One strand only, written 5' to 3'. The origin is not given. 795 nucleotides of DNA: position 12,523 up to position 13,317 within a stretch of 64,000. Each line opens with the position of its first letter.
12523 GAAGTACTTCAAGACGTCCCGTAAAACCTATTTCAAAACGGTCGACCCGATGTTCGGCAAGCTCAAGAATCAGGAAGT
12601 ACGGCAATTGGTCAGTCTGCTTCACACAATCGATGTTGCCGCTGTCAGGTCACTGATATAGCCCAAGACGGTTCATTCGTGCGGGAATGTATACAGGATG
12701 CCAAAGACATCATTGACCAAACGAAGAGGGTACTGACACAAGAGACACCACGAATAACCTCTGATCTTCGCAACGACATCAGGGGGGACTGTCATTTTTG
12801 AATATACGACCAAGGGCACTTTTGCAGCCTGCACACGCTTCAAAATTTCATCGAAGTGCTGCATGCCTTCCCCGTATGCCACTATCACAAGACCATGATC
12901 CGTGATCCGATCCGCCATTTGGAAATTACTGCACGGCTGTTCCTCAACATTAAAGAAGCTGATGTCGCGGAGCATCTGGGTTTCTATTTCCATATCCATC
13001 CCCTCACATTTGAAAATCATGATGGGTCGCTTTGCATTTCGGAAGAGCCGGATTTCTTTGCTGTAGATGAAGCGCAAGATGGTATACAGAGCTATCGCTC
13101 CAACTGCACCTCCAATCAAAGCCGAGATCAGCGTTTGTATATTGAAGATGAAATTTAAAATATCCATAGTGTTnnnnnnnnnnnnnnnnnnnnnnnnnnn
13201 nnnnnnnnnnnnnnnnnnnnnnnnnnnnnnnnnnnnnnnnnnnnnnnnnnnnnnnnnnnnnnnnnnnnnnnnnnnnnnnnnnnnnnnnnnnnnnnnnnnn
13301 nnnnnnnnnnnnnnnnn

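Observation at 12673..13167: Unrecognised 164-aa single-TM protein occupies the CBASS effector position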

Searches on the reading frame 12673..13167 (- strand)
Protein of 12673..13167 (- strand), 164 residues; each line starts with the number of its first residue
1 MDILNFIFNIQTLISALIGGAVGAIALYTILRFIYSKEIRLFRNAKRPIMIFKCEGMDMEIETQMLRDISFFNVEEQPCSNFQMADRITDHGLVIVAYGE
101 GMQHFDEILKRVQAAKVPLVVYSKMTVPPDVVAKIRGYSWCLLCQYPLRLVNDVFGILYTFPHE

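Call 3: search_protein_families(library=padloc, proteins=[window:12673-13167:-], max_evalue=0.01)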
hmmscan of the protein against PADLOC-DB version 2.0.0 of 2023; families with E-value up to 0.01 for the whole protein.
window:12673-13167:- (164 aa): 2 families
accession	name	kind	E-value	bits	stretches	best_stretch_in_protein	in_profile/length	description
PDLC01057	C3a59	-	7.6e-21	72.9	1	7-162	12-164/167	trans-membrane (TM)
PDLC00664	Effector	-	2.3e-07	29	1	8-160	13-168/174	1TM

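Call 4: search_protein_families(library=pfam, proteins=[window:12673-13167:-], max_evalue=0.1)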
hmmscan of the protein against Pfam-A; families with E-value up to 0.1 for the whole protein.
window:12673-13167:- (164 aa): 0 families

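Call 5: find_homologous_proteins(query=window:12673-13167:-, max_evalue=0.001)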
Query window:12673-13167:- (164 aa): 6 proteins with E <= 0.001 among 23 candidates.
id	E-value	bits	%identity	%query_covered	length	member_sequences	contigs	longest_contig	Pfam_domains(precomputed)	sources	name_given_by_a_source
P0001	4.7e-105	366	100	100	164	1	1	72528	-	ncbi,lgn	-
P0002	2.2e-92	325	86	99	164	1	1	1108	-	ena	-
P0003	2.2e-87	309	84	99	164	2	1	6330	-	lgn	-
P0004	3.4e-77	276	72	99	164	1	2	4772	-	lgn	-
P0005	1.8e-67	244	64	99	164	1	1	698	-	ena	-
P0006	1.8e-33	134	82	48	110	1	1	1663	-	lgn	-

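Call 6: search_protein_families(library=ncbifam, proteins=[window:12673-13167:-], max_evalue=0.1)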
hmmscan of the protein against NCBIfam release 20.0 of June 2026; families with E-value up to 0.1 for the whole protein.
window:12673-13167:- (164 aa): 1 family
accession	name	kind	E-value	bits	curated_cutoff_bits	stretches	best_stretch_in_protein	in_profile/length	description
NF001754.0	PRK00481.1-4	equivalog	0.039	13.1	252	1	68-129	138-195/244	NAD-dependent protein deacylase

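Call 17: find_encoding_contigs(protein=P0003, flank=6000, max_places=4)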
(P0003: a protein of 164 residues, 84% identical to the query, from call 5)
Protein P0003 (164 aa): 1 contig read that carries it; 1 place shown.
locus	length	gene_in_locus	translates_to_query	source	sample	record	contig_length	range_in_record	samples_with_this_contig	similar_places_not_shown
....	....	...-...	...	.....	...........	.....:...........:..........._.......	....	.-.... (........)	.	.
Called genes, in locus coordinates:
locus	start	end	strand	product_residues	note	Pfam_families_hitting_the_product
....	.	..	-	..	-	?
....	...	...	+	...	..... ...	-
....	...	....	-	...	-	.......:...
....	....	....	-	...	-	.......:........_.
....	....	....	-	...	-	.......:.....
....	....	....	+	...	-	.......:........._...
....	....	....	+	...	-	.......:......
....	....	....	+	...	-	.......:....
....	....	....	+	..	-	?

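Call 18: find_encoding_contigs(protein=P0004, flank=6000, max_places=4)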
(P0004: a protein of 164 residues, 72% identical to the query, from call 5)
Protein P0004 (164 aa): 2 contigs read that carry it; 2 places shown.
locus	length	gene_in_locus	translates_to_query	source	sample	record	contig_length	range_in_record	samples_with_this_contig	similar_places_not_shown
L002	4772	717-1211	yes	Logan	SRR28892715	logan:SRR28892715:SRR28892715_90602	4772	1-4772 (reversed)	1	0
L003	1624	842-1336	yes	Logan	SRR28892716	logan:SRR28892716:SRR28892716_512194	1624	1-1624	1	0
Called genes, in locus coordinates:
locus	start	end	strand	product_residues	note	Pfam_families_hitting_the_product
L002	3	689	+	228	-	?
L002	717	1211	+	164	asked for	-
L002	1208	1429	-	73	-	PF12844:HTH_19, PF13560:HTH_31, PF13443:HTH_26 (weak), PF01381:HTH_3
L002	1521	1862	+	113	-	PF13248:Zn_ribbon_3 (weak), PF12773:DZR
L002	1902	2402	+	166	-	-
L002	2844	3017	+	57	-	-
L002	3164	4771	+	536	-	?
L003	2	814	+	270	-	?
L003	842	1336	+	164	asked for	-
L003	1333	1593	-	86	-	PF13560:HTH_31, PF12844:HTH_19, PF13443:HTH_26 (weak), PF01381:HTH_3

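Call 21: search_protein_representatives(alignment_id=A2)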
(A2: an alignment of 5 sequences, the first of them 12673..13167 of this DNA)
Query: 5 sequences, 164 profile positions. Proteins with E-value up to 0.001 (for the whole library): 101; up to 1e-10: 57; up to 1e-30: 7. The best 101 are listed.
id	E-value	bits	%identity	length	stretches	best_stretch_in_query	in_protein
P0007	1.4e-48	181.2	-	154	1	28-164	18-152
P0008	2.1e-42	161.1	-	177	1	4-163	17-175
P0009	3.1e-36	141.1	-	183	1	2-162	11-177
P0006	1.7e-35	138.6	-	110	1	1-80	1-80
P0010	1.1e-33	132.8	-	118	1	50-163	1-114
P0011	7.7e-32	126.8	-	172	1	2-163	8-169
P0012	1.0e-31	126.4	-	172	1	16-163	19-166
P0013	2.8e-30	121.7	-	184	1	10-163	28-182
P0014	2.6e-29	118.5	-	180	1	12-164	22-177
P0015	2.0e-23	99.4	-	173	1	6-163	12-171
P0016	5.4e-23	98.0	-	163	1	20-163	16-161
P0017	8.1e-23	97.4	-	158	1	18-164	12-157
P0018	1.3e-22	96.7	-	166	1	10-163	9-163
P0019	2.9e-21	92.4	-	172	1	1-163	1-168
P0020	4.3e-21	91.8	-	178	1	14-163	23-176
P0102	2.5e-05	40.5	-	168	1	1-154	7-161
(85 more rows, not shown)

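Call 22: predict_structure(alignment_id=A2)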
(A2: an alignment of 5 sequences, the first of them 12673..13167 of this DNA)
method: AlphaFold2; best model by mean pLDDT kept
length: 164 residues; sequences in the alignment: 5
mean_pLDDT: 68.4   pTM: 0.55
mean pLDDT of the five models: 68.4, 60.0, 59.8, 56.3, 50.5
residues with pLDDT >= 90: 0; 70-90: 92; 50-70: 54; < 50: 18
segments of 3 or more residues with pLDDT < 50: 42-44, 149-154, 156-164
pLDDT, mean of each block of 10 residues (from residue 1): 61 71 81 64 60 79 70 77 69 77 78 78 78 70 53 44 30
secondary structure, 60 per line:
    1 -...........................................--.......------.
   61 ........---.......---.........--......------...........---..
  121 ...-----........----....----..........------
elements in order: H2-44 E47-53 H60-68 E72-78 H82-90 E93-98 H105-115 E119-123 H129-136 E141-144 H149-158

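Call 28: find_related_loci(query=A4, collection=genome_contigs, flank=6000)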
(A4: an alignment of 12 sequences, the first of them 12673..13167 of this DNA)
Query A4 (164 aa) in genome_contigs; peptide patterns used: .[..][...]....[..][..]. (x = any residue, [..] = any of these).
17 stretches matched a pattern; 16 encode a relative of the query (tblastn E <= 1e-3); 16 distinct loci.
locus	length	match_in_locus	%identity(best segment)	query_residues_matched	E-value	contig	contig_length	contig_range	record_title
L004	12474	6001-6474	44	4-163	5e-40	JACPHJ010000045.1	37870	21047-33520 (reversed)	MAG: Planctomycetota bacterium isolate NC_groundwater_411_Ag_B-0.1um_42_12 GD18-4_B1_scaffold_288962, whole genome shotg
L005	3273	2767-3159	49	37-164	1e-37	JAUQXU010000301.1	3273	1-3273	MAG: Candidatus Brocadia sp. isolate BIN37 contig_198213, whole genome shotgun sequence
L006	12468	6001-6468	37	2-164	4e-30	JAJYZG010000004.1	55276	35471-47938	MAG: bacterium isolate FK5.bin11 NODE_564_length_55276_cov_2.561334, whole genome shotgun sequence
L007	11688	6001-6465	35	7-164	4e-30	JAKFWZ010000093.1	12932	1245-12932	MAG: Candidatus Daviesbacteria bacterium isolate ND2_Bin_11 ND2_0000579, whole genome shotgun sequence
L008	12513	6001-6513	32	3-163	2e-29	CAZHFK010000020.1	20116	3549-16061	MAG TPA_asm: uncultured Gammaproteobacteria bacterium isolate SRP141376_co1_395 genome assembly, contig: NODE_5705_lengt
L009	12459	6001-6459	35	9-164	2e-28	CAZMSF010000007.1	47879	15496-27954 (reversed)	MAG TPA_asm: uncultured Gammaproteobacteria bacterium isolate SRP135725_co1_372 genome assembly, contig: NODE_602_length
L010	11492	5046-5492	32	13-164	5e-26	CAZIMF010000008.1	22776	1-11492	MAG TPA_asm: uncultured Candidatus Saccharibacteria bacterium isolate SRP200132_co1_3 genome assembly, contig: NODE_3890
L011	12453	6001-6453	35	10-164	2e-25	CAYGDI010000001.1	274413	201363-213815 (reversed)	MAG TPA_asm: uncultured Candidatus Saccharibacteria bacterium isolate ERP113451_co1_239 genome assembly, contig: NODE_5_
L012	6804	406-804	37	32-164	3e-25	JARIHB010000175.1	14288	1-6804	MAG: Candidatus Saccharibacteria bacterium isolate CullarsAll.DT.04 k141_918953, whole genome shotgun sequence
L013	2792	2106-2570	34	7-164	2e-25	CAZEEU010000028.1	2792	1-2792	MAG TPA_asm: uncultured Gammaproteobacteria bacterium isolate SRP286056_co1_676 genome assembly, contig: NODE_62864_leng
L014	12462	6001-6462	30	8-164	9e-25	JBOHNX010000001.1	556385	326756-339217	MAG: Candidatus Saccharimonadales bacterium isolate SD8036_maxbin2.bin.8 NODE_2_length_556385_cov_14.177026, whole genom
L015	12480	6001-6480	32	5-164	8e-25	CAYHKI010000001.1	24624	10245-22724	MAG TPA_asm: uncultured Gammaproteobacteria bacterium isolate ERP119705_co13_618 genome assembly, contig: NODE_2503_leng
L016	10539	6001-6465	33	7-164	6e-24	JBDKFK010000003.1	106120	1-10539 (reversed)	MAG: Candidatus Parcubacteria bacterium isolate farmington_2019_sw_WHONDRS-S19S_0053_A_bin.38 scaffold_0000026, whole ge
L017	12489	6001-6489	31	4-164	5e-22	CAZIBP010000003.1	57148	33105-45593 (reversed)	MAG TPA_asm: uncultured Pseudomonadales bacterium isolate SRP093185_co1_41 genome assembly, contig: NODE_202_length_5714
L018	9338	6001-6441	32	20-164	7e-22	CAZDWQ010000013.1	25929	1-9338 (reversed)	MAG TPA_asm: uncultured Pseudomonadales bacterium isolate SRP192515_co1_182 genome assembly, contig: NODE_1698_length_25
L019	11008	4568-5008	32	20-164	4e-21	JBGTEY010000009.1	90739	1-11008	MAG: Patescibacteria group bacterium isolate JTS-RE179 k141_2905692, whole genome shotgun sequence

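Call 31: search_protein_families(library=padloc, proteins=[L004:3184-4176:+, L004:4176-4703:+, L004:4703-5782:+, L006:6475-7485:+, L006:7502-8233:+, L006:5525-5854:-, L006:4923-5525:-, L008:6479-7912:+, L008:7934-8485:+, L008:8494-9195:+], max_evalue=0.00001)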
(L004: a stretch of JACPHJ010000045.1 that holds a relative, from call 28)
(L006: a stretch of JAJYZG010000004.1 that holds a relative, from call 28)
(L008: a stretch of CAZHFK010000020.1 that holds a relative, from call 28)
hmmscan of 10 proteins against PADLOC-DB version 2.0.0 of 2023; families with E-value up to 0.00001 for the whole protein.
L004:3184-4176:+ (330 aa): 28 families (the best 25 are shown)
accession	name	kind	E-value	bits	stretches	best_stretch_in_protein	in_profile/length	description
PDLC01442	Csm3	-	2e-34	117.3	1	4-242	3-188/208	"CAS-III-A,CAS-III-D; effector_G7"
PDLC01296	Csm3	-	6.5e-33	112.4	1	11-239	6-191/192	"CAS-III-A,CAS-III-D; effector_G7"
PDLC02115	Cas7_IIId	-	4.5e-32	109.8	1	10-235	219-428/486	-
PDLC01017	Csm3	-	3.7e-31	106.8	1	1-241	1-220/257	Csm3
PDLC02111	Cas7_IIId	-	5.2e-22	76.3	2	141-246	83-185/417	-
PDLC01016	Csm3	-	9.5e-20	69.8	1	46-233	28-189/189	Csm3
PDLC01015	Csm3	-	2.2e-17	62.7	1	47-230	26-178/178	Csm3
PDLC02117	Cas7_IIIg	-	7.1e-17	59.8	1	13-240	6-176/178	-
PDLC01339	Csm3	-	7.3e-16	57.6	1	20-230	4-163/163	"CAS-III-A,CAS-III-D; effector_G7"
PDLC02112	Cas7_IIId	-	7e-15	52.6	1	19-246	20-184/434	-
PDLC01407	Csm3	-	1.9e-14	51.8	0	9-65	37-88/519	"CAS-III-A,CAS-III-D; effector_G7"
PDLC01613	Csm3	-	5.1e-14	51.6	1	18-233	5-177/177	"CAS-III-A,CAS-III-D; effector_G7"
PDLC01220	gRAMP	-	1.2e-12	44.3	1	123-185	679-737/1494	CAS-III-E; effector_UNK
PDLC01297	Csm3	-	1.9e-11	42.2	0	26-68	22-61/198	"CAS-III-A,CAS-III-D; effector_G7"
PDLC01500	Csm3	-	4.1e-10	38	1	10-238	3-169/171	"CAS-III-A,CAS-III-D; effector_G7"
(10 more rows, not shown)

L004:4176-4703:+ (175 aa): 3 families
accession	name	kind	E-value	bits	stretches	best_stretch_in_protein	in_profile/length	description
PDLC01034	Csx19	-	2.8e-07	28.9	1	42-171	42-142/148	core gene (cas11)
PDLC01557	Csx19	-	8.2e-06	23.3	1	14-171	39-183/190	CAS-III-D; effector_UNK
PDLC01567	Csx19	-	8.2e-06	23.3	1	14-171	39-183/190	CAS-III-D; effector_UNK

L004:4703-5782:+ (359 aa): 16 families
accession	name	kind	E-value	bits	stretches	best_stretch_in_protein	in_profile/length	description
PDLC01407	Csm3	-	3.4e-51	173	2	97-351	268-501/519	"CAS-III-A,CAS-III-D; effector_G7"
PDLC01013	Csm3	-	2.6e-41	140.3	2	97-343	342-596/650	Csm3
PDLC02109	Cas7_IIId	-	1.9e-40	137.5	2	100-354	272-517/544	-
PDLC02114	Cas7_IIId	-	4.7e-31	106.2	2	177-334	365-516/546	-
PDLC01220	gRAMP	-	2.7e-24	82.9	2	109-344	1261-1465/1494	CAS-III-E; effector_UNK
PDLC02108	Cas7_IIId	-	7e-22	76.3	2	115-348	290-489/540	-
PDLC01442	Csm3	-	4e-15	54.2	1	37-297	9-189/208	"CAS-III-A,CAS-III-D; effector_G7"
PDLC02116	Cas7_IIId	-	9.7e-15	52.4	1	197-332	433-550/617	-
PDLC01016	Csm3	-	2.2e-13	49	1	41-271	2-188/189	Csm3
PDLC01613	Csm3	-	3.9e-12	45.4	1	41-272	1-177/177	"CAS-III-A,CAS-III-D; effector_G7"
PDLC01296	Csm3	-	1.6e-11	42.5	1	40-121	8-93/192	"CAS-III-A,CAS-III-D; effector_G7"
PDLC01015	Csm3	-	1.9e-11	43.4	1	45-153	2-98/178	Csm3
PDLC01017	Csm3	-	1.7e-09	35.8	1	38-135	11-115/257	Csm3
PDLC01339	Csm3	-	3.1e-09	36.1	1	45-133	2-71/163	"CAS-III-A,CAS-III-D; effector_G7"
PDLC02111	Cas7_IIId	-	3e-07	27.7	0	36-83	220-271/417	-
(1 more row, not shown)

L006:6475-7485:+ (336 aa): 17 families
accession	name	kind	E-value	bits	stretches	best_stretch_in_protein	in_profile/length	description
PDLC00785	Cyclase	-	4.4e-83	277.9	1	1-291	1-293/443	oligonucleotide-cyclase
PDLC00823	Cyclase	-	1.4e-20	72.1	1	39-274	44-240/285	oligonucleotide-cyclase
PDLC00808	Cyclase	-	8.2e-17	59.5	2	44-138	55-148/325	oligonucleotide-cyclase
PDLC00810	Cyclase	-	6.1e-16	56.8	1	47-205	53-186/335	oligonucleotide-cyclase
PDLC00803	Cyclase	-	8.9e-15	53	1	44-282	48-237/253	oligonucleotide-cyclase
PDLC00809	Cyclase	-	4.6e-12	44.1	1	44-133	46-139/295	oligonucleotide-cyclase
PDLC00773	Cyclase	-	9.3e-12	43.2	1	44-229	49-205/334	oligonucleotide-cyclase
PDLC00822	Cyclase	-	1.8e-11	42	1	44-250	49-273/375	oligonucleotide-cyclase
PDLC00796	Cyclase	-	1.4e-10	39.1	0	43-133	47-133/432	oligonucleotide-cyclase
PDLC00792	Cyclase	-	4.7e-09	34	0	46-130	51-131/236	oligonucleotide-cyclase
PDLC00776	Cyclase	-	7.4e-09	33.4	1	43-249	46-218/287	oligonucleotide-cyclase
PDLC00780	Cyclase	-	2.5e-08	31.5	1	16-193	18-192/388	oligonucleotide-cyclase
PDLC00802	Cyclase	-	4.3e-08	30.7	0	168-291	185-301/332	oligonucleotide-cyclase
PDLC00818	Cyclase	-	4.4e-08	31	0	43-222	44-205/322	oligonucleotide-cyclase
PDLC00805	Cyclase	-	4.8e-07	27.5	1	80-253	97-253/314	oligonucleotide-cyclase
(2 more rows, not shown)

L006:7502-8233:+ (243 aa): 7 families
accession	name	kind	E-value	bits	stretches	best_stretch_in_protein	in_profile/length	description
PDLC00871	E2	-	4.4e-27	93.3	2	56-166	44-145/241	E2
PDLC00865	E2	-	5.1e-25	86.2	1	60-226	46-194/219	E2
PDLC00872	E2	-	4.2e-23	80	1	59-231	41-197/216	E2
PDLC00870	E2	-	4.6e-18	64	1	100-222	81-191/223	E2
PDLC00859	E2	-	2.3e-14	51.5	1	49-221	36-192/221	E2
PDLC00833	E1-E2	-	1.4e-10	39.1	1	62-229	49-199/222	E1-E2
PDLC00861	E2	-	5.3e-09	33.9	1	62-223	54-197/232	E2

L006:5525-5854:- (109 aa): 1 family
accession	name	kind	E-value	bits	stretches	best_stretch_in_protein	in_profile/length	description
PDLC02926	HTH_VI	-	6.2e-06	24.4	1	15-68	15-69/92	-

L006:4923-5525:- (200 aa): 8 families
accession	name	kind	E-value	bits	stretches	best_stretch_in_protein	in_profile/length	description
PDLC03947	RmrA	-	4.2e-09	33.7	1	77-161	177-257/383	-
PDLC03952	RmrA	-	6.9e-09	33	1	90-190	202-300/395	-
PDLC04141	capP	-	2.4e-08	31.8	1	81-181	41-142/242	capP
PDLC03949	RmrA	-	4.5e-08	30.4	1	82-198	164-271/363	-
PDLC03954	RmrA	-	4.8e-08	30.3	1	78-161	178-257/380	-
PDLC03945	RmrA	-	2e-07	28.5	1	92-162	192-257/394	-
PDLC03950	RmrA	-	4.4e-07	27.2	1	84-190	173-276/369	-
PDLC03943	RmrA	-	4e-06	24.2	0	79-188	164-268/370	-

L008:6479-7912:+ (477 aa): 29 families (the best 25 are shown)
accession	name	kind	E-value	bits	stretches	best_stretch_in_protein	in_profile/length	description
PDLC00785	Cyclase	-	1.4e-93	312.6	1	13-472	4-442/443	oligonucleotide-cyclase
PDLC00796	Cyclase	-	7.4e-35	119.1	2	173-472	135-430/432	oligonucleotide-cyclase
PDLC00823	Cyclase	-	2e-27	94.6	1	24-305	13-254/285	oligonucleotide-cyclase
PDLC00793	Cyclase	-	2.5e-21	74.4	1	368-472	361-461/462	oligonucleotide-cyclase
PDLC00770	Cyclase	-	5.3e-20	69.7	2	370-468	409-504/509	oligonucleotide-cyclase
PDLC00809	Cyclase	-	8.6e-20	69.5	2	23-151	11-142/295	oligonucleotide-cyclase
PDLC00803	Cyclase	-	3.7e-19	67.4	1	51-298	45-239/253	oligonucleotide-cyclase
PDLC00808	Cyclase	-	6.8e-19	66.3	1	17-248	8-223/325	oligonucleotide-cyclase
PDLC00810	Cyclase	-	1.6e-15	55.4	1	57-222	53-188/335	oligonucleotide-cyclase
PDLC00778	Cyclase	-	9.7e-15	52.3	1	329-471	324-453/455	oligonucleotide-cyclase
PDLC00822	Cyclase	-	3.5e-14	50.9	1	42-150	39-133/375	oligonucleotide-cyclase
PDLC00780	Cyclase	-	6.3e-14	49.9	1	23-209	16-193/388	oligonucleotide-cyclase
PDLC00776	Cyclase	-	7.8e-13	46.4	1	41-267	34-223/287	oligonucleotide-cyclase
PDLC00805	Cyclase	-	2.5e-12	44.9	1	16-278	26-255/314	oligonucleotide-cyclase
PDLC00786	Cyclase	-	2.8e-12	44.6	1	28-245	15-208/293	oligonucleotide-cyclase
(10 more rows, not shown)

L008:7934-8485:+ (183 aa): 37 families (the best 25 are shown)
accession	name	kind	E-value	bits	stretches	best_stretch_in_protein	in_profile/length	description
PDLC04871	PDC-S05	-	1.6e-74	249.5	1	9-165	130-288/468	-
PDLC04876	PDC-S05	-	7.4e-74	245.2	1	1-166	1-166/174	-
PDLC04853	PDC-S05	-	7e-73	243.7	1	8-165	4-161/336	-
PDLC04868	PDC-S05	-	1.1e-72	242.9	1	9-165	5-164/335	-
PDLC04851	PDC-S05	-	3.8e-72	241.2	1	1-165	1-167/342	-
PDLC04870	PDC-S05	-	2.7e-71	237.4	1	7-165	6-163/214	-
PDLC04852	PDC-S05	-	3.5e-69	231.3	1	2-165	2-167/346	-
PDLC04843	PDC-S05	-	5.5e-64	214.4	1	8-165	4-158/330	-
PDLC04858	PDC-S05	-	1.3e-52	175.2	1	9-136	4-131/138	-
PDLC04872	PDC-S05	-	1.3e-50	169.1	1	9-138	4-136/152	-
PDLC04854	PDC-S05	-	1e-49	167.1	1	10-138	4-135/212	-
PDLC04965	PDC-S23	-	1.5e-49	167.2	1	9-141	4-134/327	-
PDLC04964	PDC-S23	-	2.7e-47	159.6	1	10-140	4-137/331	-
PDLC04963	PDC-S23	-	7.2e-45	151.8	1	12-136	4-126/312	-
PDLC04879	PDC-S05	-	1.2e-44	151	1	9-139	4-135/285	-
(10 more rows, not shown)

L008:8494-9195:+ (233 aa): 1 family
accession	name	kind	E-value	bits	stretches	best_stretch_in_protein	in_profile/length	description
PDLC01154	NYN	-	1.2e-08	32.7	1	152-213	232-293/310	"LabA-like protein, NYN family nuclease"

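Call 32: predict_structure(alignment_id=A3)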
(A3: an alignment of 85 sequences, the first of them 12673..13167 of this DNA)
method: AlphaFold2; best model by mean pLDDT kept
length: 164 residues; sequences in the alignment: 85
mean_pLDDT: 93.5   pTM: 0.81
mean pLDDT of the five models: 93.5, 92.7, 92.2, 91.8, 91.0
residues with pLDDT >= 90: 137; 70-90: 27; 50-70: 0; < 50: 0
segments of 3 or more residues with pLDDT < 50: none
pLDDT, mean of each block of 10 residues (from residue 1): 89 96 98 93 94 92 93 89 89 95 93 96 96 96 96 95 83
secondary structure, 60 per line:
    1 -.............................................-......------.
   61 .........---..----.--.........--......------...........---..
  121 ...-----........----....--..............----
elements in order: H2-46 E48-53 H60-69 H82-90 E93-98 H105-115 E119-123 H129-136 E141-144 H147-160

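Call 34: search_solved_structures(query=A3, max_evalue=10, show_alignments=2)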
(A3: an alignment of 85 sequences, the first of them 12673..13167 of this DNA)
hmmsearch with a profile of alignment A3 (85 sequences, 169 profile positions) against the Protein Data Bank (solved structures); distinct sequences matched with E-value up to 10: 24.
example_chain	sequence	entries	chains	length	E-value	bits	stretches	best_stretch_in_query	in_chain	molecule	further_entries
2l69_A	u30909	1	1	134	0.0023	21.2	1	53-133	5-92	Rossmann 2x3 fold protein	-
2deo_A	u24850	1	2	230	0.058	16.6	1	85-126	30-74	441aa long hypothetical nfeD protein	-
3bpp_A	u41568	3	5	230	0.059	16.6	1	85-126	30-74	1510-N membrane protease | 441aa long hypothetical nfeD protein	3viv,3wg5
6m4b_A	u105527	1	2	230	0.059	16.6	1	85-126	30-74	Membrane-bound protease PH1510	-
6yqy_A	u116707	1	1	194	0.089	16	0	53-126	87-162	de novo designed TIM barrel sTIM11noCys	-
5bvl_A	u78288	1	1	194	0.17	15.1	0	53-126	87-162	designed TIM barrel sTIM11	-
7osu_A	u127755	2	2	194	0.24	14.6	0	53-126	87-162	sTIM11noCys-SB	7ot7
2lxn_A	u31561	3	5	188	0.3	14.3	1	32-81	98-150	GMP synthase [glutamine-hydrolyzing] subunit A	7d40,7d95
4j29_A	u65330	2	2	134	0.3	14.3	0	92-124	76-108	Engineered Protein OR258 | DE NOVO DESIGNED PROTEIN OR258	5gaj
1k66_A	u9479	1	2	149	0.34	14.1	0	107-152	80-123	Phytochrome Response Regulator RcpB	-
8gr3_A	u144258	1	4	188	0.38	13.9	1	32-80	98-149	GMP synthase [glutamine-hydrolyzing] subunit A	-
2l82_A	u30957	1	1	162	0.44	13.7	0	88-136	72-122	DESIGNED PROTEIN OR32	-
3phl_A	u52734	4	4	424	0.46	13.7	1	106-126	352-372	UDP-glucose 6-dehydrogenase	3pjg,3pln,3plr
7d96_A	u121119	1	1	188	0.48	13.6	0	32-81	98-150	GMP synthase [glutamine-hydrolyzing] subunit A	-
3pid_A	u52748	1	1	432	0.49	13.6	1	106-126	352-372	UDP-glucose 6-dehydrogenase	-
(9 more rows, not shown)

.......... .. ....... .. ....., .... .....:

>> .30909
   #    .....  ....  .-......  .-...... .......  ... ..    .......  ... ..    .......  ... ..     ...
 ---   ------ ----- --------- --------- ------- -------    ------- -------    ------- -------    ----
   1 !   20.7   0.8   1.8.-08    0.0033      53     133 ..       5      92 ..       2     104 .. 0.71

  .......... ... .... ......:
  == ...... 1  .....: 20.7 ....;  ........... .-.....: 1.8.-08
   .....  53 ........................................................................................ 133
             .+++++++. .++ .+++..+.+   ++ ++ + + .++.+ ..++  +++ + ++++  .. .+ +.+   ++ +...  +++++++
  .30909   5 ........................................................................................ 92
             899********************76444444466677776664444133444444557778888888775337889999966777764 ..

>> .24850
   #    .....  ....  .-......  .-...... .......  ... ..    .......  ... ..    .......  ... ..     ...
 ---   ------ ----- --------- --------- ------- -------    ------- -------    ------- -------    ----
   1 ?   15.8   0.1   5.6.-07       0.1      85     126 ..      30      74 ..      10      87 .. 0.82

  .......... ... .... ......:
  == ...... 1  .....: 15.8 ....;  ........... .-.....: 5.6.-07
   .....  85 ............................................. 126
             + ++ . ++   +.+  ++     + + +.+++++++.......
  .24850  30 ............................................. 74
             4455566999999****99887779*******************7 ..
